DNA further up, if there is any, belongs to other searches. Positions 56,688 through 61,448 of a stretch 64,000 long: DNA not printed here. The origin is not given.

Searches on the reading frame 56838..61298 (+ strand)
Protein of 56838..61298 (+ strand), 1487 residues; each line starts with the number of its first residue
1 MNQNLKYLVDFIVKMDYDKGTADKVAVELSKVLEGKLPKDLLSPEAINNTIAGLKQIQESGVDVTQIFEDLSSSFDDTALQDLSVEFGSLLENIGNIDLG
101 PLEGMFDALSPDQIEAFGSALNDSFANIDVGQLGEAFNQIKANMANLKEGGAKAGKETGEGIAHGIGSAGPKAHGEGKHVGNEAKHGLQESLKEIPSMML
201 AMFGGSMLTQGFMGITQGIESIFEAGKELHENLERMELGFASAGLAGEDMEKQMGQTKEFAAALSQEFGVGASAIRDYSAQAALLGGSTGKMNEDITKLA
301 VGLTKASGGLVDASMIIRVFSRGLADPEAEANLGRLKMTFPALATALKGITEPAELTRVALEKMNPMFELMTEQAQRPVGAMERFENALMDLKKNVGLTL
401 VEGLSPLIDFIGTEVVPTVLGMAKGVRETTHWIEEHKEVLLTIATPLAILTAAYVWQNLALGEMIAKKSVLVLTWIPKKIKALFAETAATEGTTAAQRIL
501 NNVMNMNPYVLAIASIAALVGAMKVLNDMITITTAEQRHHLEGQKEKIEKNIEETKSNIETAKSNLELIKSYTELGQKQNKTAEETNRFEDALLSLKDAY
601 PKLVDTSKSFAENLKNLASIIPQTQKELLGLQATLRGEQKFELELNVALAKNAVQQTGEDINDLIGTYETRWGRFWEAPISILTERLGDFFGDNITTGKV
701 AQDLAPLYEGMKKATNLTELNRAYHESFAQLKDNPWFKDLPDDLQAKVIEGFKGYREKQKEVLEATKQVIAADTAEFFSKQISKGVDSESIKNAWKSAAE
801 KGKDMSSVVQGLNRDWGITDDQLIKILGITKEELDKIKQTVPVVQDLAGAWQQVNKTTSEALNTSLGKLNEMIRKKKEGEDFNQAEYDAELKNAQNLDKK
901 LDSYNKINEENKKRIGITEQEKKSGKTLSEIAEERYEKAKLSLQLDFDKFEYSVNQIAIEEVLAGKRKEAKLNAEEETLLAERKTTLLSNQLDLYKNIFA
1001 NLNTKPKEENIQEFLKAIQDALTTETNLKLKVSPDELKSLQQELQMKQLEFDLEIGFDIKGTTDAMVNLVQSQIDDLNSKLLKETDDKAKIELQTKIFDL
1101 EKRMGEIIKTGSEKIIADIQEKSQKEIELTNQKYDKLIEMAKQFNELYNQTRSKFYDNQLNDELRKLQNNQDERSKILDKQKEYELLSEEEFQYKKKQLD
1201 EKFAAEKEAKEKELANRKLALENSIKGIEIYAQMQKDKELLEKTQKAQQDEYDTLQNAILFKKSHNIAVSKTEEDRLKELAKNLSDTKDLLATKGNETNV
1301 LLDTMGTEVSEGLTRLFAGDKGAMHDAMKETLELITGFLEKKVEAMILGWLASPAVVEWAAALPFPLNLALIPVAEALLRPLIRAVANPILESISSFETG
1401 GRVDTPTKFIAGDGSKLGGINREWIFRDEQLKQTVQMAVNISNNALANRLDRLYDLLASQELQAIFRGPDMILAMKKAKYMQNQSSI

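Call 65: search_protein_families(library=pfam, proteins=[window:56838-61298:+], max_evalue=0.01)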
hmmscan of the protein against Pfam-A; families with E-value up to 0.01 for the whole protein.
window:56838-61298:+ (1487 aa): 1 family
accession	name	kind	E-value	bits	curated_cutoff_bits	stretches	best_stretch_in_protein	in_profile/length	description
PF13572.11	DUF4134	-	0.0021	18.7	26.5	0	482-529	13-61/93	Domain of unknown function (DUF4134)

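Call 100: search_protein_families(library=phrogs, proteins=[window:56838-61298:+], max_evalue=0.00001)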
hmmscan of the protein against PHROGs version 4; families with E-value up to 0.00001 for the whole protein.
window:56838-61298:+ (1487 aa): 1 family
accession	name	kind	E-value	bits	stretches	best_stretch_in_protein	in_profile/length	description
phrog_971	-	lysis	2.7e-07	30.6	1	224-524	291-535/1338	endolysin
